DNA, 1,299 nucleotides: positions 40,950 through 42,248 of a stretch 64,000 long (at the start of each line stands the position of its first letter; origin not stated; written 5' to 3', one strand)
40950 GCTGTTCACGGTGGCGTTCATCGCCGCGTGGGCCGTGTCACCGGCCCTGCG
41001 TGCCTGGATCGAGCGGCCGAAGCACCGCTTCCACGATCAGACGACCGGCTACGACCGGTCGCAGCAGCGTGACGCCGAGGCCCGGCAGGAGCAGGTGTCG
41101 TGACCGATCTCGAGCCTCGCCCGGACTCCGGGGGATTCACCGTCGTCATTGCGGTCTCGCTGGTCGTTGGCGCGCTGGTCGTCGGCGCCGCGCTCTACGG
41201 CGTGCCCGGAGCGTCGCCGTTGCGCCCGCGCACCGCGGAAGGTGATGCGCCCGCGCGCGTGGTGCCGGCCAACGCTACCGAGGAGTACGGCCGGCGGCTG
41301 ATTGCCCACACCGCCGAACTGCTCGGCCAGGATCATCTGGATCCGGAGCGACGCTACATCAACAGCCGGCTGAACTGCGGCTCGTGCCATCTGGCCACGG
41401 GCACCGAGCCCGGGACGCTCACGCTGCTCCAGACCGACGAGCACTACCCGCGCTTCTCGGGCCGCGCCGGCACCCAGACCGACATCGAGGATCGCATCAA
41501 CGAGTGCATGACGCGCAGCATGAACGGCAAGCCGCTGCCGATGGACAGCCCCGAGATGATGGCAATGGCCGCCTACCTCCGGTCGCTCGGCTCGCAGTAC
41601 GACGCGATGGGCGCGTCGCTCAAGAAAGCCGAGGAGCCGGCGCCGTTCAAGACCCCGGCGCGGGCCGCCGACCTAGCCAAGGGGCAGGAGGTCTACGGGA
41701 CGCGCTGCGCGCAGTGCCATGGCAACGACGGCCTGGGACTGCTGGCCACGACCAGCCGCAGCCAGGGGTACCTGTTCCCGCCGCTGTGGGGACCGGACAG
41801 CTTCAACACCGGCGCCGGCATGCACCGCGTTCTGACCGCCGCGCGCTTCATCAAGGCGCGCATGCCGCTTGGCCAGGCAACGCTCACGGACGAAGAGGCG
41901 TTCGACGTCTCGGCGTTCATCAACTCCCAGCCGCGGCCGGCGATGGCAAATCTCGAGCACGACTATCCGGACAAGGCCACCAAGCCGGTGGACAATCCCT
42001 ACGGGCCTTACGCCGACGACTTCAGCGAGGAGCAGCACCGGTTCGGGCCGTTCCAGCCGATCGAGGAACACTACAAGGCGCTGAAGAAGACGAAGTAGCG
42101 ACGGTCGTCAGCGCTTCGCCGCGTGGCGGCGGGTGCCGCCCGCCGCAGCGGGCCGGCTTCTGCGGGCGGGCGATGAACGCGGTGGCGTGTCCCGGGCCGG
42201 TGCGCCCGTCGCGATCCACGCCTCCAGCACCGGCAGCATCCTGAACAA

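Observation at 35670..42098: cbb3-type oxidase operon embedded with Tat-exported DsrE-like proteins and a membrane-anchored TsdA-like dihaem cytochrome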

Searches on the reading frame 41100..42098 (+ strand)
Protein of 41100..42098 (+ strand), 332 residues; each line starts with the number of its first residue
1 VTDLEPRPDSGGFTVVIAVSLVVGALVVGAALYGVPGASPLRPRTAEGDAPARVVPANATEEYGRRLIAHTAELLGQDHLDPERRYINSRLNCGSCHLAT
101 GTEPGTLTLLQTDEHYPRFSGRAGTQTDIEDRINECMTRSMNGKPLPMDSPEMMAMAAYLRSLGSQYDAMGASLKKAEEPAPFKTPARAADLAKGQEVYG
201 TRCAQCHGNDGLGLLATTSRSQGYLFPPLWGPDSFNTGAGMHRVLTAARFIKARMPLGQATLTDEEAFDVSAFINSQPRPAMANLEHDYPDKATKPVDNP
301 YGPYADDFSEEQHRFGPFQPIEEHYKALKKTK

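Call 3: search_protein_families(library=pfam, proteins=[window:41100-42098:+], max_evalue=0.01)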
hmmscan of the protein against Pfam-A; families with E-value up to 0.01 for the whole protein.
window:41100-42098:+ (332 aa): 3 families
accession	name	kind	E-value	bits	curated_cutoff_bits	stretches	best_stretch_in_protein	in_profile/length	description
PF13442.11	Cytochrome_CBB3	-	1.6e-13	51.2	27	1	190-274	1-68/68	Cytochrome C oxidase, cbb3-type, subunit III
PF21342.2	SoxA-TsdA_cyt-c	-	9.6e-13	48.4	27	1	92-163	16-82/88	SoxA/TsdA, cytochrome c domain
PF00034.26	Cytochrom_C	-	8.4e-11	43.5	21.3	1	193-276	2-88/90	Cytochrome c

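Call 5: search_protein_families(library=ncbifam, proteins=[window:41100-42098:+], max_evalue=1)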
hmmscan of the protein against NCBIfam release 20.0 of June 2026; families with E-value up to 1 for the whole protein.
window:41100-42098:+ (332 aa): 15 families
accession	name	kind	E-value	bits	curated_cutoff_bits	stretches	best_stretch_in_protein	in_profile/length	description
TIGR04484.1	thiosulf_SoxA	equivalog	2.7e-11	43.2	110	1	101-210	29-133/212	sulfur oxidation c-type cytochrome SoxA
NF011054.0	PRK14486.1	equivalog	4.8e-09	36.1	447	1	151-277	174-290/294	putative bifunctional cbb3-type cytochrome c oxidase subunit II/cytochrome c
NF050122.1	bc1_QcrC_actin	exception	5.8e-08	32.4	200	1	143-277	97-211/253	cytochrome bc1 complex diheme cytochrome c subunit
NF045930.1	Cytc6PetJCyano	equivalog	1.2e-05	25.2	135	1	183-209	19-45/110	cytochrome c6 PetJ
TIGR00782.1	ccoP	equivalog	1.3e-05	24.6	179.95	1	91-218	116-229/285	cytochrome-c oxidase, cbb3-type subunit III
NF045774.1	cytochro_C551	exception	0.0081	16.1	118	1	175-210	24-57/110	cytochrome c551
TIGR01904.2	GSu_C4xC__C2xCH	domain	0.016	15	27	0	201-212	50-61/73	CxxxxCH/CxxCH domain c-type cytochrome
TIGR04494.1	c550_PedF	equivalog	0.037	13.9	122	1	179-211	39-70/133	cytochrome c-550 PedF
NF045773.1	cytochro_C550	exception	0.042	13.8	125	1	188-213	45-70/118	cytochrome c550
TIGR02603.1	CxxCH_TIGR02603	domain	0.067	13.2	68.15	1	190-213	1-24/134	putative heme-binding domain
TIGR03872.1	cytochrome_MoxG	equivalog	0.12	12.5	147.8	1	190-216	42-68/133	cytochrome c(L), periplasmic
TIGR03045.1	PS_II_C550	equivalog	0.12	12.1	177.75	0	190-208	49-67/159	photosystem II cytochrome c-550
NF041028.1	decahem_GSU2203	exception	0.14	11.4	325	0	88-115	172-198/317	GSU2203 family decaheme c-type cytochrome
NF041895.1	choice_anch_V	domain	0.21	11.6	42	0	89-112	23-46/150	choice-of-anchor V domain-containing protein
NF040606.1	CytoC_perox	subfamily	0.21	10.8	150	1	186-209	292-315/524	di-heme-cytochrome C peroxidase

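Call 6: search_solved_structures(query=window:41100-42098:+, max_evalue=0.01, show_alignments=3)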
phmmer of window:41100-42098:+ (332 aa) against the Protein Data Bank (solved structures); distinct sequences matched with E-value up to 0.01: 13.
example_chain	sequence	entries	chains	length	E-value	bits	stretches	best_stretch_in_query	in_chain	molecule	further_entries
4wq7_A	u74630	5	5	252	5.6e-41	144.1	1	86-282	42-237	Thiosulfate dehydrogenase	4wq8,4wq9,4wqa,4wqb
4v2k_A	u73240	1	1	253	6e-41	144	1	86-282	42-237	THIOSULFATE DEHYDROGENASE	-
4wqc_A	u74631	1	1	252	1.1e-40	143.1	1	86-282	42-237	Thiosulfate dehydrogenase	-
4wqd_A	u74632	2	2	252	2.1e-40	142.2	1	86-282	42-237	Thiosulfate dehydrogenase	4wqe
5lo9_A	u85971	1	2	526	1.3e-28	103.5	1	66-306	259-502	Cytochrome C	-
1h31_A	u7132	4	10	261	1.9e-06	30.6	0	93-203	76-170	DIHEME CYTOCHROME C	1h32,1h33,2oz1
3mk7_C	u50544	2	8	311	0.00026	23.6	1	155-221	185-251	Cytochrome c oxidase, cbb3-type, subunit P | Cbb3-type cytochrome c oxidase subunit CcoP1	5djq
8snh_G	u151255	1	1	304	0.00037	23.1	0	179-273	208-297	Cbb3-type cytochrome c oxidase subunit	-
8smr_G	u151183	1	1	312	0.0011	21.5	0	188-274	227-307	Cbb3-type cytochrome c oxidase subunit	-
6xkw_p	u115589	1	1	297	0.0064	19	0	186-216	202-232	Cbb3-type cytochrome c oxidase subunit CcoP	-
9g83_v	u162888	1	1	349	0.0084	18.6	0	186-216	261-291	Cbb3-type cytochrome c oxidase subunit CcoP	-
6hwh_M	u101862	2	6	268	0.009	18.5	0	143-223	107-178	Cytochrome bc1 complex cytochrome c subunit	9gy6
8uf3_A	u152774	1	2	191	0.0096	18.4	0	189-286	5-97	Cytochrome C4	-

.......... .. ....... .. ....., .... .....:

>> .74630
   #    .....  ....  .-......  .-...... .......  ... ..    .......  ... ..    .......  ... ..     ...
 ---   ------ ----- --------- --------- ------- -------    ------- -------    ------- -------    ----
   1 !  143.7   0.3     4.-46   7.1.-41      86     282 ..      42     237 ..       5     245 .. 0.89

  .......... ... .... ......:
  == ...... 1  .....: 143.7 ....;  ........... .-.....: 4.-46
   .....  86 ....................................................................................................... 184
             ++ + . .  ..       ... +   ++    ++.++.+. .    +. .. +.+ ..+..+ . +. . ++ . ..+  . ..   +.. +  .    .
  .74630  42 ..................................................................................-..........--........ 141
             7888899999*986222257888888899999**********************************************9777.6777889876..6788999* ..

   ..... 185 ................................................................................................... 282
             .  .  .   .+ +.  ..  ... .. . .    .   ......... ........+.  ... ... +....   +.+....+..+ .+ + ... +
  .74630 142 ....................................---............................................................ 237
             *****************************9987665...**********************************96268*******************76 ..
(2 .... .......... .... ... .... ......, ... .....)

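Call 7: find_homologous_proteins(query=window:41100-42098:+, max_evalue=1e-20)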
Query window:41100-42098:+ (332 aa): 3440 proteins with E <= 1e-20 among 8000 candidates; the best 120 are listed.
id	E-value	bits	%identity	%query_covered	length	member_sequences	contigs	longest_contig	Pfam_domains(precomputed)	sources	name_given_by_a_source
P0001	2.3e-214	729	95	100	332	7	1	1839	PF21342.3,PF13442.12,PF00034.27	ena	-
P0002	4.4e-214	728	95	100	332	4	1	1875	PF21342.3,PF13442.12,PF00034.27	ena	-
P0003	3.3e-194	663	87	100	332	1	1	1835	PF21342.3,PF13442.12,PF00034.27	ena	-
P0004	1.2e-188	644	84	100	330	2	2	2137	PF21342.3,PF13442.12,PF00034.27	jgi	jgi:thiosulfate dehydrogenase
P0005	9.8e-186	635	84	100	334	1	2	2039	PF21342.3,PF13442.12,PF00034.27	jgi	jgi:thiosulfate dehydrogenase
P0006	7.8e-182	622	81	100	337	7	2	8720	PF21342.3,PF13442.12,PF00034.27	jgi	-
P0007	6.1e-173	593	80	98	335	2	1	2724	PF21342.3,PF13442.12,PF00034.27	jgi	-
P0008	6.1e-172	589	79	99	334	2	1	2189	PF21342.3,PF13442.12,PF00034.27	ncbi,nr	ncbi:MAG: c-type cytochrome [Acidobacteriota bacterium]|nr:c-type cytochrome [Acidobacteriota bacter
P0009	2.8e-166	571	78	96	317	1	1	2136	PF21342.3,PF13442.12,PF00034.27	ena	-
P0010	2.8e-162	558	77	98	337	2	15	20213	PF21342.3,PF13442.12,PF00034.27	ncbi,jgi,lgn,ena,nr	ncbi:MAG TPA: c-type cytochrome [Vicinamibacterales bacterium]|nr:c-type cytochrome [Vicinamibactera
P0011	2.9e-157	541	83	82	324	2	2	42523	PF21342.3,PF13442.12,PF00034.27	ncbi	ncbi:MAG: c-type cytochrome [Vicinamibacterales bacterium]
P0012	5.5e-155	534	71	99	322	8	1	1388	PF21342.3,PF13442.12,PF00034.27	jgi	jgi:thiosulfate dehydrogenase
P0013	6.0e-155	534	72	99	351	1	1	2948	PF21342.3,PF13442.12,PF00034.27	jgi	jgi:thiosulfate dehydrogenase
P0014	1.6e-154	532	72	99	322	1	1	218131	PF21342.3,PF13442.12,PF00034.27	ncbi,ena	-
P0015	3.5e-154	531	73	99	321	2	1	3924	PF21342.3,PF13442.12,PF00034.27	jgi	jgi:thiosulfate dehydrogenase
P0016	5.0e-154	531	72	97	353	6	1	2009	PF21342.3,PF13442.12,PF00034.27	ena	-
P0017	6.9e-154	530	71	99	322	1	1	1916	PF21342.3,PF13442.12,PF00034.27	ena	-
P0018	1.6e-153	529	74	96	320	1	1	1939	PF21342.3,PF13442.12,PF00034.27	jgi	jgi:thiosulfate dehydrogenase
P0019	1.6e-153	529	72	99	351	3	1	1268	PF21342.3,PF13442.12,PF00034.27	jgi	jgi:thiosulfate dehydrogenase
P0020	2.0e-153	529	70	99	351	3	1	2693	PF21342.3,PF13442.12,PF00034.27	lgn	-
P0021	2.1e-153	528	73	96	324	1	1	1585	PF21342.3,PF13442.12,PF00034.27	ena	-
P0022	2.7e-152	525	69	99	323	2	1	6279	PF21342.3,PF13442.12,PF00034.27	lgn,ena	-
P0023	3.4e-152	524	69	99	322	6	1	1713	PF21342.3,PF13442.12,PF00034.27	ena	-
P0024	4.1e-152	524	72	97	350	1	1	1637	PF21342.3,PF13442.12,PF00034.27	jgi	jgi:thiosulfate dehydrogenase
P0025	6.3e-152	524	79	83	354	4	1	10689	PF21342.3,PF13442.12,PF00034.27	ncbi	ncbi:MAG: c-type cytochrome [Vicinamibacterales bacterium]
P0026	7.9e-152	523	81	84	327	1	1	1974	PF21342.3,PF13442.12,PF00034.27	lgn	-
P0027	9.6e-152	523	73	96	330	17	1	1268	PF21342.3,PF13442.12,PF00034.27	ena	-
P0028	1.2e-151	523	70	97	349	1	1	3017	PF21342.3,PF13442.12,PF00034.27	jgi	jgi:thiosulfate dehydrogenase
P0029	2.1e-151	522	71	98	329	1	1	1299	PF21342.3,PF13442.12,PF00034.27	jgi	jgi:thiosulfate dehydrogenase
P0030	2.4e-151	522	69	96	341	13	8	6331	PF21342.3,PF13442.12,PF00034.27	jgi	jgi:thiosulfate dehydrogenase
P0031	3.5e-151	521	72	96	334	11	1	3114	PF21342.3,PF13442.12,PF00034.27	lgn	-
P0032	5.6e-151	520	71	98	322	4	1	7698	PF21342.3,PF13442.12,PF00034.27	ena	-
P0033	8.2e-151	520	71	97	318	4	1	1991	PF21342.3,PF13442.12,PF00034.27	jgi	jgi:thiosulfate dehydrogenase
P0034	8.5e-151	520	73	97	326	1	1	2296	PF21342.3,PF13442.12,PF00034.27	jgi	-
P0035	1.0e-150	520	68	99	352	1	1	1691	PF21342.3,PF13442.12,PF00034.27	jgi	jgi:thiosulfate dehydrogenase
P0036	2.8e-150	518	68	98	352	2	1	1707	PF21342.3,PF13442.12,PF00034.27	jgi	jgi:thiosulfate dehydrogenase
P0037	3.0e-150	518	68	100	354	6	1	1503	PF21342.3,PF13442.12,PF00034.27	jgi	jgi:thiosulfate dehydrogenase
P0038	3.1e-150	518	71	96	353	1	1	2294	PF21342.3,PF13442.12,PF00034.27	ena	-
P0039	3.2e-150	518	66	100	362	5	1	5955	PF21342.3,PF13442.12,PF00034.27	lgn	-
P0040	3.8e-150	518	72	96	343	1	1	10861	PF21342.3,PF13442.12,PF00034.27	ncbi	ncbi:MAG: c-type cytochrome [Acidobacteriota bacterium]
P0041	4.1e-150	518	80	85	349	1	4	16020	PF21342.3,PF13442.12,PF00034.27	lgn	-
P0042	4.6e-150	517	70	97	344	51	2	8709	PF21342.3,PF13442.12,PF00034.27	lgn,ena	-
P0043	5.4e-150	517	69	99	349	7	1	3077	PF21342.3,PF13442.12,PF00034.27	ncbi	-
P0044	7.3e-150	517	70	99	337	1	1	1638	PF21342.3,PF13442.12,PF00034.27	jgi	jgi:thiosulfate dehydrogenase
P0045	8.5e-150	517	72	97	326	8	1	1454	PF21342.3,PF13442.12,PF00034.27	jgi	jgi:thiosulfate dehydrogenase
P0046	9.4e-150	516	71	98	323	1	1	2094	PF21342.3,PF13442.12,PF00034.27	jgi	jgi:thiosulfate dehydrogenase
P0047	1.2e-149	516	78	85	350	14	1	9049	PF21342.3,PF13442.12,PF00034.27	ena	-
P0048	1.2e-149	516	69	97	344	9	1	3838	PF21342.3,PF13442.12,PF00034.27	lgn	-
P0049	1.6e-149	516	69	99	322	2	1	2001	PF21342.3,PF13442.12,PF00034.27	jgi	jgi:thiosulfate dehydrogenase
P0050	1.8e-149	516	68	100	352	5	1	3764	PF21342.3,PF13442.12,PF00034.27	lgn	-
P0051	2.2e-149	515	68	100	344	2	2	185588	PF21342.3,PF13442.12,PF00034.27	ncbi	ncbi:MAG: c-type cytochrome [Vicinamibacterales bacterium]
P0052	3.5e-149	515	70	99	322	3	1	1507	PF21342.3,PF13442.12,PF00034.27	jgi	jgi:thiosulfate dehydrogenase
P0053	3.5e-149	515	71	98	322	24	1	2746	PF21342.3,PF13442.12,PF00034.27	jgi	jgi:thiosulfate dehydrogenase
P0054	3.8e-149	514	80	83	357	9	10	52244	PF21342.3,PF13442.12,PF00034.27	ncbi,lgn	-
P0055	4.3e-149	514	70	100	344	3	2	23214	PF21342.3,PF13442.12,PF00034.27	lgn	-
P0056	5.5e-149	514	74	93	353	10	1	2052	PF21342.3,PF13442.12,PF00034.27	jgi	jgi:thiosulfate dehydrogenase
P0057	8.0e-149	513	68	100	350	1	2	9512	PF21342.3,PF13442.12,PF00034.27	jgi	-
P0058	1.3e-148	513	72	96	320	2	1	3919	PF21342.3,PF13442.12,PF00034.27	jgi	jgi:thiosulfate dehydrogenase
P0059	1.5e-148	512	79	83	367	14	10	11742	PF21342.3,PF13442.12,PF00034.27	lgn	-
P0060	5.0e-148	511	78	83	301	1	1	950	PF21342.3,PF13442.12,PF00034.27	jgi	jgi:thiosulfate dehydrogenase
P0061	5.9e-148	511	71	97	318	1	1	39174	PF21342.3,PF13442.12,PF00034.27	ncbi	ncbi:MAG: c-type cytochrome [Vicinamibacterales bacterium]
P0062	1.1e-147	510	67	100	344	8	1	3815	PF21342.3,PF13442.12,PF00034.27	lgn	-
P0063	1.4e-147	509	79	83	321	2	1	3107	PF21342.3,PF13442.12,PF00034.27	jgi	-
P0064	1.5e-147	509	78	83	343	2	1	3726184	PF21342.3,PF13442.12,PF00034.27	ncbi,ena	-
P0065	1.5e-147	509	77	85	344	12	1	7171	PF21342.3,PF13442.12,PF00034.27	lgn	-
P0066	2.2e-147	509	67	100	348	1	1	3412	PF21342.3,PF13442.12,PF00034.27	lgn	-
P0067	3.2e-147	508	71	97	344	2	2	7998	PF21342.3,PF13442.12,PF00034.27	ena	-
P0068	3.8e-147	508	69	99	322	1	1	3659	PF21342.3,PF13442.12,PF00034.27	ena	-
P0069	4.9e-147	508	79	83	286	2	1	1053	PF21342.3,PF13442.12,PF00034.27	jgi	jgi:thiosulfate dehydrogenase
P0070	5.2e-147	507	70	97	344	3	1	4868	PF21342.3,PF13442.12,PF00034.27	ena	-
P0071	5.4e-147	507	78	84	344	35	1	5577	PF21342.3,PF13442.12,PF00034.27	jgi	jgi:thiosulfate dehydrogenase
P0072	6.4e-147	507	69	98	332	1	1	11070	PF21342.3,PF13442.12,PF00034.27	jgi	jgi:thiosulfate dehydrogenase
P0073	9.9e-147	507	69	97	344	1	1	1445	PF21342.3,PF13442.12,PF00034.27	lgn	-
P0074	1.1e-146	506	70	98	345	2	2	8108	PF21342.3,PF13442.12,PF00034.27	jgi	jgi:thiosulfate dehydrogenase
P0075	1.2e-146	506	67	99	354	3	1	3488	PF21342.3,PF13442.12,PF00034.27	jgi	jgi:thiosulfate dehydrogenase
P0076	1.8e-146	506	70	99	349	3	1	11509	PF21342.3,PF13442.12,PF00034.27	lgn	-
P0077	3.8e-146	505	76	85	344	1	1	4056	PF21342.3,PF13442.12,PF00034.27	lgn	-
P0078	4.3e-146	504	69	100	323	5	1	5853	PF21342.3,PF13442.12,PF00034.27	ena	-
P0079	1.6e-145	503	77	88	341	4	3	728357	PF21342.3,PF13442.12,PF00034.27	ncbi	ncbi:MAG: c-type cytochrome [Vicinamibacterales bacterium]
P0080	2.0e-145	502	70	100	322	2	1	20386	PF21342.3,PF13442.12,PF00034.27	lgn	-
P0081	2.2e-145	502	67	100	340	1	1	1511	PF21342.3,PF13442.12,PF00034.27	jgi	jgi:thiosulfate dehydrogenase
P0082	5.0e-145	501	70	99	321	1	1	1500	PF21342.3,PF13442.12,PF00034.27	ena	-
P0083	7.5e-145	500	71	94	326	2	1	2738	PF21342.3,PF13442.12,PF00034.27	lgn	-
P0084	9.3e-145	500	95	69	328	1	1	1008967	PF21342.3,PF13442.12,PF00034.27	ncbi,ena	-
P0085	1.2e-144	500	74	93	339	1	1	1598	PF21342.3,PF13442.12,PF00034.27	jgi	jgi:thiosulfate dehydrogenase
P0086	1.7e-144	499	75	88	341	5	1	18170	PF21342.3,PF13442.12,PF00034.27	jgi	-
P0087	2.0e-144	499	69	99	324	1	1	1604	PF21342.3,PF13442.12,PF00034.27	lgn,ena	-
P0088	2.3e-144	499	68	99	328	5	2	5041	PF21342.3,PF13442.12,PF00034.27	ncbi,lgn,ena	-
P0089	3.5e-144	498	69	99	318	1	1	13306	PF21342.3,PF13442.12,PF00034.27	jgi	jgi:thiosulfate dehydrogenase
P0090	4.1e-144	498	68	99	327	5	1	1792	PF21342.3,PF13442.12,PF00034.27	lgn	-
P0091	4.6e-144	498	68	100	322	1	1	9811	PF21342.3,PF13442.12,PF00034.27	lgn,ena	-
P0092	5.4e-144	498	64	99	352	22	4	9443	PF21342.3,PF13442.12,PF00034.27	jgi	-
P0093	5.8e-144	497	69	99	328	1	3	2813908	PF21342.3,PF13442.12,PF00034.27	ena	-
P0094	6.1e-144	497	75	86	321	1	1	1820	PF21342.3,PF13442.12,PF00034.27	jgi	jgi:thiosulfate dehydrogenase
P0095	7.6e-144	497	67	100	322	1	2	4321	PF21342.3,PF13442.12,PF00034.27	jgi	jgi:thiosulfate dehydrogenase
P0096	1.2e-143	496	68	95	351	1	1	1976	PF21342.3,PF13442.12,PF00034.27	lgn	-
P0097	1.3e-143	496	80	80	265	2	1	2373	PF21342.3,PF13442.12,PF00034.27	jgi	jgi:thiosulfate dehydrogenase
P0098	1.8e-143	496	69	98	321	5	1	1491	PF21342.3,PF13442.12,PF00034.27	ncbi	-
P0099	2.1e-143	496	68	98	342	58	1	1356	PF21342.3,PF13442.12,PF00034.27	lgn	-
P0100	2.2e-143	496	68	97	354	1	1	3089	PF21342.3,PF13442.12,PF00034.27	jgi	jgi:thiosulfate dehydrogenase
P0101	2.3e-143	495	67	100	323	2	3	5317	PF21342.3,PF13442.12,PF00034.27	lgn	-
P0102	2.4e-143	495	67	100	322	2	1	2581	PF21342.3,PF13442.12,PF00034.27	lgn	-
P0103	3.1e-143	495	76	83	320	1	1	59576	PF21342.3,PF13442.12,PF00034.27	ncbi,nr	ncbi:MAG: c-type cytochrome [Acidobacteria bacterium]|nr:c-type cytochrome [Acidobacteriota bacteriu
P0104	4.6e-143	494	67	100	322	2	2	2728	PF21342.3,PF13442.12,PF00034.27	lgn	-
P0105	4.9e-143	494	68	96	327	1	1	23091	PF21342.3,PF13442.12,PF00034.27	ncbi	-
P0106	8.3e-143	494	70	96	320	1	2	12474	PF21342.3,PF13442.12,PF00034.27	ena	-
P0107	8.7e-143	494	69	96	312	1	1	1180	PF21342.3,PF13442.12,PF00034.27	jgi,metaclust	metaclust:\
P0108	8.9e-143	494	75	85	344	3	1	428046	PF21342.3,PF13442.12,PF00034.27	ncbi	ncbi:MAG: c-type cytochrome [Vicinamibacterales bacterium]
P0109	9.7e-143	493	72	93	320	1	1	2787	PF21342.3,PF13442.12,PF00034.27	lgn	-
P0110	1.2e-142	493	67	100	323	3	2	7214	PF21342.3,PF13442.12,PF00034.27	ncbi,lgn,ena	-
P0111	2.7e-142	492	71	96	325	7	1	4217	PF21342.3,PF13442.12,PF00034.27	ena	-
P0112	3.6e-142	492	67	100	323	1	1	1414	PF21342.3,PF13442.12,PF00034.27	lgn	-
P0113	3.6e-142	492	69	95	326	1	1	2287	PF21342.3,PF13442.12,PF00034.27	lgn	-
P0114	5.0e-142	491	72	89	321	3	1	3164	PF21342.3,PF13442.12,PF00034.27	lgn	-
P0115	6.9e-142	491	67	99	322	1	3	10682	PF21342.3,PF13442.12,PF00034.27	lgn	-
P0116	7.6e-142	490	70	95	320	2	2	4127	PF21342.3,PF13442.12,PF00034.27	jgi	jgi:thiosulfate dehydrogenase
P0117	7.8e-142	490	68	100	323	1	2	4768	PF21342.3,PF13442.12,PF00034.27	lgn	-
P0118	1.0e-141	490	67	99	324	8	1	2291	PF21342.3,PF13442.12,PF00034.27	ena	-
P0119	1.2e-141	490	72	89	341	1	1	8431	PF21342.3,PF13442.12,PF00034.27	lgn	-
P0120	1.3e-141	490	68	98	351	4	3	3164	PF21342.3,PF13442.12,PF00034.27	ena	-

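Call 10: find_encoding_contigs(protein=P0084, flank=10000, max_places=3)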
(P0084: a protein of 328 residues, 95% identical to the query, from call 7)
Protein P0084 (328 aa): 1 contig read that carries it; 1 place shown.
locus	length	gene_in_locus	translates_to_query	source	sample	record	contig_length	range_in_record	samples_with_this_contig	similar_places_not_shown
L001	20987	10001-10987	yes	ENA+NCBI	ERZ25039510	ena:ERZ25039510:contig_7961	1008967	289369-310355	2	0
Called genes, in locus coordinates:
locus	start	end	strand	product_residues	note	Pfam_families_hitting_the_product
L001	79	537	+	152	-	-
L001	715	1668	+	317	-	PF00485:PRK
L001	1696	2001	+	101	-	-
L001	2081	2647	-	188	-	PF05685:Uma2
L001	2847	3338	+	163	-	PF14196:ATC_hydrolase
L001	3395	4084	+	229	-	-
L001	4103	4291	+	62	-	-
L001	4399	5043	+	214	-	-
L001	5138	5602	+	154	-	-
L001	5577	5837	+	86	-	-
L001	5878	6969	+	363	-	-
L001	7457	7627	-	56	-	-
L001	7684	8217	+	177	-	PF00115:COX1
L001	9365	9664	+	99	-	PF13442:Cytochrome_CBB3, PF00034:Cytochrom_C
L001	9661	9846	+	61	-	-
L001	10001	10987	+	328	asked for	PF21342:SoxA-TsdA_cyt-c, PF00034:Cytochrom_C (weak), PF13442:Cytochrome_CBB3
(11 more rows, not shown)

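Call 13: find_encoding_contigs(protein=P0064, flank=10000, max_places=2)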
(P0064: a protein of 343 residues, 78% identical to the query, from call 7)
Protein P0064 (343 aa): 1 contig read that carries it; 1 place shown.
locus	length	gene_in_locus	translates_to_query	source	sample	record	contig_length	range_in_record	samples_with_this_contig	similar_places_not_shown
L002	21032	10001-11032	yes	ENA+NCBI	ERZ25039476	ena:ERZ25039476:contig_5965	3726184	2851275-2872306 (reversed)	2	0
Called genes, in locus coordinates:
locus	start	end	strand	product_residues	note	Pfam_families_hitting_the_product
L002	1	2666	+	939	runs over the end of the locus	PF07494:Reg_prop (faint), PF00990:GGDEF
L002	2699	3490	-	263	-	PF02621:VitK2_biosynth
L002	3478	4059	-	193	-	PF01048:PNP_UDP_1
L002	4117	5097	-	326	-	PF00487:FA_desaturase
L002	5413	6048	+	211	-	-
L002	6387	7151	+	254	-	-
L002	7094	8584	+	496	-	PF00115:COX1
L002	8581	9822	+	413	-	PF02433:FixO, PF00034:Cytochrom_C (weak), PF13442:Cytochrome_CBB3, PF00034:Cytochrom_C, PF13442:Cytochrome_CBB3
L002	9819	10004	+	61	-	-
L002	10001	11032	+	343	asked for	PF00034:Cytochrom_C (faint), PF21342:SoxA-TsdA_cyt-c, PF13442:Cytochrome_CBB3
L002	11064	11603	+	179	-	PF02635:DsrE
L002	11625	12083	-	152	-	-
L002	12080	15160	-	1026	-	PF13088:BNR_2 (faint), PF25852:DUF6242_C (faint), PF02012:BNR (faint), PF15899:BNR_6 (faint), PF15902:Sortilin-Vps10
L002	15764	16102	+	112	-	PF16921:Tex_YqgF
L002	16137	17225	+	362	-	PF16921:Tex_YqgF, PF14635:HHH_7 (weak), PF12836:HHH_3, PF03934:T2SSK (weak), PF17674:HHH_9, PF00575:S1, PF23459:S1_RRP5 (weak)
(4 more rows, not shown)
